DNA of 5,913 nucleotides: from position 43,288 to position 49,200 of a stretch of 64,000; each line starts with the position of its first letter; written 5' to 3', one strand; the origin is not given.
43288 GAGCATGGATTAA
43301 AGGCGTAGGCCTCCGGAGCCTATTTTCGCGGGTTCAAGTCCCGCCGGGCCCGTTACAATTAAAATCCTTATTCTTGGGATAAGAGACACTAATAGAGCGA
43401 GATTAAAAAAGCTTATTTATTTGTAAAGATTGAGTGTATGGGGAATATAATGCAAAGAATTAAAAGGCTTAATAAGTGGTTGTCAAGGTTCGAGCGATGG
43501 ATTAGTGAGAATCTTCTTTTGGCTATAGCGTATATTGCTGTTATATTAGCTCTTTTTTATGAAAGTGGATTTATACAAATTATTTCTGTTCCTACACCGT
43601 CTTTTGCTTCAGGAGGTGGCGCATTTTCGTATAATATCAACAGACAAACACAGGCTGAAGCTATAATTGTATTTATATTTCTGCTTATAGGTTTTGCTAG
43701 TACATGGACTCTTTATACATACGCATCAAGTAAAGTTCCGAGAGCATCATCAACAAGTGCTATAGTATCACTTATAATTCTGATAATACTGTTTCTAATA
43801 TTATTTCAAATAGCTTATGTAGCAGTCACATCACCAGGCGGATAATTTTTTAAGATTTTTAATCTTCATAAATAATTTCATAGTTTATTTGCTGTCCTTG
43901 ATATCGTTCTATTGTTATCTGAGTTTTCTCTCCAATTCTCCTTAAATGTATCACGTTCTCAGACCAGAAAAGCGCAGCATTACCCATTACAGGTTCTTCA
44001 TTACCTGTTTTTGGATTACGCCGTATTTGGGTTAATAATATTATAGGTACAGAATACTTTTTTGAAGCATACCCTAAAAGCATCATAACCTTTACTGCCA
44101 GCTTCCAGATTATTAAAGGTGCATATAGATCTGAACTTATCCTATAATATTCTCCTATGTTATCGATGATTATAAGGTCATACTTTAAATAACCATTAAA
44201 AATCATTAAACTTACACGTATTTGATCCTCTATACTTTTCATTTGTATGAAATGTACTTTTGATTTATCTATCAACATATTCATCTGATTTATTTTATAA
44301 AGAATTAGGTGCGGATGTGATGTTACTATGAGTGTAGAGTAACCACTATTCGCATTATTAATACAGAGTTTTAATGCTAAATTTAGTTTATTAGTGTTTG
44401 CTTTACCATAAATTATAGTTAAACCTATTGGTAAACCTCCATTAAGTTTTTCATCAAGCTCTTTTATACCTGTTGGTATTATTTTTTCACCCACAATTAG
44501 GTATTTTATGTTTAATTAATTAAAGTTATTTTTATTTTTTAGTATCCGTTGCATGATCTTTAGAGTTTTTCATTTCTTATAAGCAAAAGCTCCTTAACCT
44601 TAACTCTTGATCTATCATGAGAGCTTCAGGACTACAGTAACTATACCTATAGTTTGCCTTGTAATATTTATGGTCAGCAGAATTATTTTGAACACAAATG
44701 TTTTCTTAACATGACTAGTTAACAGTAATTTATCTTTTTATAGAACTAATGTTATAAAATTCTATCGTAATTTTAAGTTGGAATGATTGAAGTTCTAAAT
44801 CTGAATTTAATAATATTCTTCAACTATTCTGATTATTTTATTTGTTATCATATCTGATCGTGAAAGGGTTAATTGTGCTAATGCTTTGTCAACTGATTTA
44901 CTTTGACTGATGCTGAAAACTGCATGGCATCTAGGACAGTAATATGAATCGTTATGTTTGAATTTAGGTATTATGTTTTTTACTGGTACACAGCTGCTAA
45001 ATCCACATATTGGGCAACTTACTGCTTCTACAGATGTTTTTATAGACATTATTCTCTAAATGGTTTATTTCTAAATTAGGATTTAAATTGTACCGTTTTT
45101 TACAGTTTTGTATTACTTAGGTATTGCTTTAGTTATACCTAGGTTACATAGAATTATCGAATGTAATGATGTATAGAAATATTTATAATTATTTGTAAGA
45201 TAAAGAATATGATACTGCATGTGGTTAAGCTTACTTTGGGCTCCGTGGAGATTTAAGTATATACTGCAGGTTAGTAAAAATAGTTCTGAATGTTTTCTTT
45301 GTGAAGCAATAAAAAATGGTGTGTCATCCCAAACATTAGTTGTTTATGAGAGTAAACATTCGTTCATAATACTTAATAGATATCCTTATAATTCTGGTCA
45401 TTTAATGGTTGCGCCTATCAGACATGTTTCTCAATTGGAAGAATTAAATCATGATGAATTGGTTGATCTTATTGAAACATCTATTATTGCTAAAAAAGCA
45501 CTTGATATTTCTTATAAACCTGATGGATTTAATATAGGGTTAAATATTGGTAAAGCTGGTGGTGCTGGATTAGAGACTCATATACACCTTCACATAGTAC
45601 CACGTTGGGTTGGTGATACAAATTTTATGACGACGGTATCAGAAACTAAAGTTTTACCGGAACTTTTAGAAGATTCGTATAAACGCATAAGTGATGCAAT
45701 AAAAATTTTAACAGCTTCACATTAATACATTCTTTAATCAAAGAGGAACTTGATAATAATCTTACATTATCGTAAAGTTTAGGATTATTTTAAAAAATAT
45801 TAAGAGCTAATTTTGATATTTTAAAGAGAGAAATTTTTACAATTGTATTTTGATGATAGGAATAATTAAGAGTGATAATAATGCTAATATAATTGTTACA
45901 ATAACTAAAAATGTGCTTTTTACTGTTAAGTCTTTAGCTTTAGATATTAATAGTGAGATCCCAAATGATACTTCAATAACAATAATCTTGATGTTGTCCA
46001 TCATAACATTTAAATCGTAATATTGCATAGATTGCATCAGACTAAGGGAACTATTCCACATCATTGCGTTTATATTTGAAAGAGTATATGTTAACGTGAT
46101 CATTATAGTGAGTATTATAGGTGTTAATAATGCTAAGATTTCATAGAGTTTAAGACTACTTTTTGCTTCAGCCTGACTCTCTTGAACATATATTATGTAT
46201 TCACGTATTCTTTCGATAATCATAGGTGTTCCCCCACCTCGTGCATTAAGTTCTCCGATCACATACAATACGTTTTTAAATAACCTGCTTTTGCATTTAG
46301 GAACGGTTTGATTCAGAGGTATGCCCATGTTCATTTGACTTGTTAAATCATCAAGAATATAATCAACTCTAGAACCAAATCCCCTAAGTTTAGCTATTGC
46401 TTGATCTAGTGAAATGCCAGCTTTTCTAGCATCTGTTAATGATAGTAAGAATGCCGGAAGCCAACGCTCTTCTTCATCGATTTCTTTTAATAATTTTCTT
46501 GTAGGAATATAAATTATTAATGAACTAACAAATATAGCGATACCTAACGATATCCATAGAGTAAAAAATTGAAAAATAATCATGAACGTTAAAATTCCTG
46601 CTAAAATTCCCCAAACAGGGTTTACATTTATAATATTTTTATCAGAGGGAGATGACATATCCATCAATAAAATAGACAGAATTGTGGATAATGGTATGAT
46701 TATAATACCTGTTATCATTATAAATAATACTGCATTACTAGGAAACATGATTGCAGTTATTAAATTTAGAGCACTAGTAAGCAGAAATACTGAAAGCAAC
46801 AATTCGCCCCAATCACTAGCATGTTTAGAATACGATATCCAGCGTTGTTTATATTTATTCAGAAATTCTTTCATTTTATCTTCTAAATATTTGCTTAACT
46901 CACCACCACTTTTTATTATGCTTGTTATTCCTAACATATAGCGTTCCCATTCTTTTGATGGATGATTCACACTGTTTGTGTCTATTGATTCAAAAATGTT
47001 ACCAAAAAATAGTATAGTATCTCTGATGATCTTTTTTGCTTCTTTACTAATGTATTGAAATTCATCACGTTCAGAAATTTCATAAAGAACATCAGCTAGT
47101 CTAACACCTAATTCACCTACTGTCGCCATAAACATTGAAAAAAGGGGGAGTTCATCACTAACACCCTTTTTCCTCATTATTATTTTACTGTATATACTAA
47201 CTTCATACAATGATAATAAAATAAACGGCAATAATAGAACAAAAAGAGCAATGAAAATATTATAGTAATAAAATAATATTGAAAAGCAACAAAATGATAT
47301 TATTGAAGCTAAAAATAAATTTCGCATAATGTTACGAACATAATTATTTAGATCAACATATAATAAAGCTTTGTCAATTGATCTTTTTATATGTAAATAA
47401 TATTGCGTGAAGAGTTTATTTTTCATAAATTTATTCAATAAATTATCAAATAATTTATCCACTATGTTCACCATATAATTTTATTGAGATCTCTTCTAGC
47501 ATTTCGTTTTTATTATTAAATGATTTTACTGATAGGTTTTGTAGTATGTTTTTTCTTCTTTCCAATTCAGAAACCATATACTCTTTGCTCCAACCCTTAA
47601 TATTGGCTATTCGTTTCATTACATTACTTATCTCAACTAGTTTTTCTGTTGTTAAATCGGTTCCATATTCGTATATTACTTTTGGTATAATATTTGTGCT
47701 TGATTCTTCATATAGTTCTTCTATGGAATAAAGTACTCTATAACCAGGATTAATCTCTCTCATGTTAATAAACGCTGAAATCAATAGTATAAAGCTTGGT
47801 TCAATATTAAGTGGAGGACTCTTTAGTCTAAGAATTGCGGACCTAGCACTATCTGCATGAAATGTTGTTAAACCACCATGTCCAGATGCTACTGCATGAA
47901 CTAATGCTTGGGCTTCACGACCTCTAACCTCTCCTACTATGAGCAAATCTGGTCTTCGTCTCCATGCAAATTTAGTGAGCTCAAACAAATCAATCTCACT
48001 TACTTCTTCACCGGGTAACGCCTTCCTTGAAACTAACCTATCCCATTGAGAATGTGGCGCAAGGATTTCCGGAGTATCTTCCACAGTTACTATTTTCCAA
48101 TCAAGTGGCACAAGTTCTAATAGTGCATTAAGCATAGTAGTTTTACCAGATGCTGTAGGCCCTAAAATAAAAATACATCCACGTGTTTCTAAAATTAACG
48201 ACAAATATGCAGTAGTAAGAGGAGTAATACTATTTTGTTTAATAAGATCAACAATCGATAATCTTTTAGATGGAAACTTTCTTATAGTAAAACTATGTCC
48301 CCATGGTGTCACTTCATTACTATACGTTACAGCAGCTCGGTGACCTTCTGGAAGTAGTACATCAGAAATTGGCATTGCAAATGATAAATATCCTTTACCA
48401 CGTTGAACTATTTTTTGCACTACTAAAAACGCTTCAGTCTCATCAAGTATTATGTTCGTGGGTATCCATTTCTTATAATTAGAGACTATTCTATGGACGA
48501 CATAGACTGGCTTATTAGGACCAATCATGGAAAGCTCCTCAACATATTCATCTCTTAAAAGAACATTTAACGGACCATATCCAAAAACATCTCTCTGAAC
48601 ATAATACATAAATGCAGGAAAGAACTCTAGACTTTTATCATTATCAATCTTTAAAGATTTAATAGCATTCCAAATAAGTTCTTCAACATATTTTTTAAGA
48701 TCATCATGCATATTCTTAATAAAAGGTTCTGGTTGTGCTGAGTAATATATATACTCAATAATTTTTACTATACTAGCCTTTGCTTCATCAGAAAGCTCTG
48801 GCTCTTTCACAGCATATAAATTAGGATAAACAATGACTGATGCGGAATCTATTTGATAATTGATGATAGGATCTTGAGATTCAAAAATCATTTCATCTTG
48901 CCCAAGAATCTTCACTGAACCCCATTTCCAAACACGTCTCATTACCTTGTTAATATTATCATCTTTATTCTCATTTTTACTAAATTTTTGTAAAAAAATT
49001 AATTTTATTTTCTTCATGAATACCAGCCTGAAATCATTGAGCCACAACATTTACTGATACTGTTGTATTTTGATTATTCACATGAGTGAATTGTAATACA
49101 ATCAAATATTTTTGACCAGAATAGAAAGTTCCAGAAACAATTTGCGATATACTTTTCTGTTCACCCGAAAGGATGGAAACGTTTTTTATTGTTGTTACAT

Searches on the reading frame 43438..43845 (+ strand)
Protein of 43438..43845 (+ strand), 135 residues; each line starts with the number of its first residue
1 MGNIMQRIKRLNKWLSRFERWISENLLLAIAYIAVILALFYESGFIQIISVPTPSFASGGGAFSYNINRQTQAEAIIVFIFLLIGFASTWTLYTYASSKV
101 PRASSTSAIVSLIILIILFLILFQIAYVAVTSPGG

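Call 69: search_protein_families(library=pfam, proteins=[window:43438-43845:+], max_evalue=0.01)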
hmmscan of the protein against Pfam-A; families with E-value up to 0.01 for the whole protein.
window:43438-43845:+ (135 aa): 1 family
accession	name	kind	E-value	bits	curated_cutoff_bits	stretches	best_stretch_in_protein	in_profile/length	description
PF01757.29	Acyl_transf_3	-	0.0064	16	31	1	29-128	153-262/326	Acyltransferase domain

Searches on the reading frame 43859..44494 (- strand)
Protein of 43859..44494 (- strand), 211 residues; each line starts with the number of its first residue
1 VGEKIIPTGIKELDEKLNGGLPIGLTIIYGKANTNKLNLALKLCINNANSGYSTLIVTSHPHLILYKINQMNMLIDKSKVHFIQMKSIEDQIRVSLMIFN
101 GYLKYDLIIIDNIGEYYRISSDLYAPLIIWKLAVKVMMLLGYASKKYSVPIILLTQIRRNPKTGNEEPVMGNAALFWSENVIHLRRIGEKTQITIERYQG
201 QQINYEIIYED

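Call 69: search_protein_families(library=pfam, proteins=[window:43859-44494:-], max_evalue=0.01)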
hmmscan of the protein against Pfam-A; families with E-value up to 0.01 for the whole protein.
window:43859-44494:- (211 aa): 3 families
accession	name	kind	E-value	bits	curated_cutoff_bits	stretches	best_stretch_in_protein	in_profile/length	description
PF06745.19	ATPase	-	1.1e-07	32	26.6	1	6-78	1-77/231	KaiC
PF03796.21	DnaB_C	-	0.00019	21.3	27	0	6-59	2-55/255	DnaB-like helicase C terminal domain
PF08423.17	Rad51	-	0.00091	19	22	0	6-46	8-49/244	Rad51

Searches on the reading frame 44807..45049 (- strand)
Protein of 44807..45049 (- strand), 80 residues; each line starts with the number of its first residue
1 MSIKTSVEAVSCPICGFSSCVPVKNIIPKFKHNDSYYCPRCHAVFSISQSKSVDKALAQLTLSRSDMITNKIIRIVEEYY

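Call 69: search_protein_families(library=pfam, proteins=[window:44807-45049:-], max_evalue=0.01)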
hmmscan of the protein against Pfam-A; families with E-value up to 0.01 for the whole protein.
window:44807-45049:- (80 aa): 3 families
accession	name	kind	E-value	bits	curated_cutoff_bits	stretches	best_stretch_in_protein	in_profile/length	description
PF13717.11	Zn_ribbon_4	-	0.0023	18.2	30.3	0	38-51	5-18/36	zinc-ribbon domain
PF09723.15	Zn_ribbon_8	-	0.0067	16.9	34.4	0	36-57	6-26/41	Zinc ribbon domain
PF18439.7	zf_UBZ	-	0.0075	16.3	25.6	0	34-49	1-16/32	Ubiquitin-Binding Zinc Finger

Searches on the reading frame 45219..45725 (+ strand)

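Call 69: search_protein_families(library=pfam, proteins=[window:45219-45725:+], max_evalue=0.01)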
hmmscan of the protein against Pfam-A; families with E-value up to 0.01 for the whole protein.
window:45219-45725:+ (168 aa): 4 families
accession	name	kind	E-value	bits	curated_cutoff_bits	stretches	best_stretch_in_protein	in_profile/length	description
PF01230.28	HIT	-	6.8e-15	55.9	21.5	1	38-129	5-95/98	HIT domain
PF11969.13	DcpS_C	-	3.1e-06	28.1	24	1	31-127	7-100/114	Scavenger mRNA decapping enzyme C-term binding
PF16269.10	DUF4922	-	2.1e-05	24.9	23.6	1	22-86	57-118/146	Domain of unknown function (DUF4922)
PF04677.20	CwfJ_C_1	-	0.00015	22.1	21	1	20-81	9-68/122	Protein similar to CwfJ C-terminus 1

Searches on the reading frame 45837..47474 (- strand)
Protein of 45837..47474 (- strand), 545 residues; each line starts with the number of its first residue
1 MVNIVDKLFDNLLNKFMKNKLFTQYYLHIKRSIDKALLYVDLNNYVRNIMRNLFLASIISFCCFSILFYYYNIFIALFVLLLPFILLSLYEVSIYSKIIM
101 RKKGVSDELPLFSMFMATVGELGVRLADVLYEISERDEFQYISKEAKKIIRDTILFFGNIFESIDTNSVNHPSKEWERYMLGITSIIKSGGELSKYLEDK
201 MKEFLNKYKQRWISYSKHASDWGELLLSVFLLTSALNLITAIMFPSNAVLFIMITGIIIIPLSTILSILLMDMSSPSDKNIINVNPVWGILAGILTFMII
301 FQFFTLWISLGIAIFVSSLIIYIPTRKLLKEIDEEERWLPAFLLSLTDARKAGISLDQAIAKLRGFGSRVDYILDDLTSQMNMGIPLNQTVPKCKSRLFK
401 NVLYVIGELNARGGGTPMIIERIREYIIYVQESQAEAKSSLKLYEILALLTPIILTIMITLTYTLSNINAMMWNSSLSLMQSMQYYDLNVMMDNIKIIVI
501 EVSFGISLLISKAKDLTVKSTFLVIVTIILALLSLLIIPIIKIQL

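Call 69: search_protein_families(library=pfam, proteins=[window:45837-47474:-], max_evalue=0.01)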
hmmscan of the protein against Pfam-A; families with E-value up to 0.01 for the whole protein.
window:45837-47474:- (545 aa): 1 family
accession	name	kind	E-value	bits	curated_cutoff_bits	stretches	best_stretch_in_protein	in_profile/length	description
PF00482.28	T2SSF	-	5.2e-11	43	25.2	2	342-461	1-122/125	Type II secretion system (T2SS), protein F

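Call 118: search_protein_families(library=ncbifam, proteins=[window:45837-47474:-], max_evalue=0.00001)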
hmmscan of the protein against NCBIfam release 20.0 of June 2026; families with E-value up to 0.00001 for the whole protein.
window:45837-47474:- (545 aa): 3 families
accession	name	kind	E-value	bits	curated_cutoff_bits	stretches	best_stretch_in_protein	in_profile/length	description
NF046075.1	UpsF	equivalog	2e-62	211.5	400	1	30-533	9-484/484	membrane pilin protein UpsF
NF053673.1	bindosome_BasF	exception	2.3e-44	152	1300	1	54-541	149-646/656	bindosome assembly system membrane anchoring protein BasF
NF004704.2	PRK06041.1-2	equivalog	5.8e-12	45.1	550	1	40-352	8-346/555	archaellar assembly protein ArlJ/FlaJ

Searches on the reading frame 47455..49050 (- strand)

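Call 69: search_protein_families(library=pfam, proteins=[window:47455-49050:-], max_evalue=0.01)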
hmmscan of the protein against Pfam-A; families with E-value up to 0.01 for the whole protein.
window:47455-49050:- (531 aa): 5 families
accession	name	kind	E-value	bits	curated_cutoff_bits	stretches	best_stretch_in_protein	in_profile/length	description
PF00437.27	T2SSE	-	1e-31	110.4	24.9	1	248-411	101-257/370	Type II/IV secretion system protein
PF20720.3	nSTAND3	-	0.00019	21.6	27.2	1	286-329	13-57/155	Novel STAND NTPase 3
PF13191.12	AAA_16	-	0.0014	19.6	32.6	1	288-387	21-120/167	AAA ATPase domain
PF13401.12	AAA_22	-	0.002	18.9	27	1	289-360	4-76/130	AAA domain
PF01580.24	FtsK_SpoIIIE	-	0.0057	16.6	24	0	293-311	42-60/221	FtsK/SpoIIIE family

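Call 118: search_protein_families(library=ncbifam, proteins=[window:47455-49050:-], max_evalue=0.00001)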
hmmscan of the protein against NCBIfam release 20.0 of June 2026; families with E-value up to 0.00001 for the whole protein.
window:47455-49050:- (531 aa): 17 families
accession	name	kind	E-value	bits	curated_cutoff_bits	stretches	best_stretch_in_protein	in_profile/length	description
NF058587.1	archaellum_moto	equivalog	1.8e-80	271.2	550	1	54-521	32-514/527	archaellum flagellar ATPase motor FlaI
NF053672.1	bindosome_BasE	exception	1.8e-74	251.3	1000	1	78-526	63-508/512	bindosome assembly system ATPase subunit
TIGR03819.1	heli_sec_ATPase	hypoth_equivalog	7.5e-39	133.8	373.15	1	149-409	43-297/340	TadA family conjugal transfer-associated ATPase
TIGR02788.1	VirB11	equivalog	5e-32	111.1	249.95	1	281-410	135-263/308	P-type DNA transfer ATPase VirB11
TIGR02782.1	TrbB_P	equivalog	4.9e-26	91.7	304.55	1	210-410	57-253/303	P-type conjugative transfer ATPase TrbB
NF010475.0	PRK13900.1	equivalog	4.7e-23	81.8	389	1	282-410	152-280/333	type IV secretion system ATPase VirB11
NF010407.0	PRK13833.1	subfamily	5.5e-21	75.3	499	1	251-410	105-260/323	conjugal transfer protein TrbB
NF010425.0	PRK13851.1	equivalog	2.7e-19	69.3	461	1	281-403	153-274/344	type IV secretion system protein VirB11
NF010469.0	PRK13894.1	subfamily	4.8e-19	68.9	508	1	251-411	110-266/320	conjugal transfer ATPase TrbB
NF041000.1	ATPase_ComGA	equivalog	5.9e-18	64.8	300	1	280-411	117-244/267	competence type IV pilus ATPase ComGA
TIGR01420.1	pilT_fam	subfamily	8.6e-15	54.8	319.1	1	282-409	114-239/343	PilT/PilU family type 4a pilus ATPase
NF053534.1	T4PilAsmATPsTfpB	equivalog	3.9e-13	48.7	850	1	279-411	325-451/584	type IV pilus assembly ATPase TfpB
TIGR02533.1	type_II_gspE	equivalog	6.2e-13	48.2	630.25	1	283-418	236-363/486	type II secretion system ATPase GspE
TIGR02525.1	plasmid_TraJ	equivalog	1.6e-12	47.1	368.3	1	283-409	142-269/372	plasmid transfer ATPase TraJ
TIGR02538.1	type_IV_pilB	equivalog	1.4e-10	40.5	675.65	1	280-419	306-442/564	type IV-A pilus assembly ATPase PilB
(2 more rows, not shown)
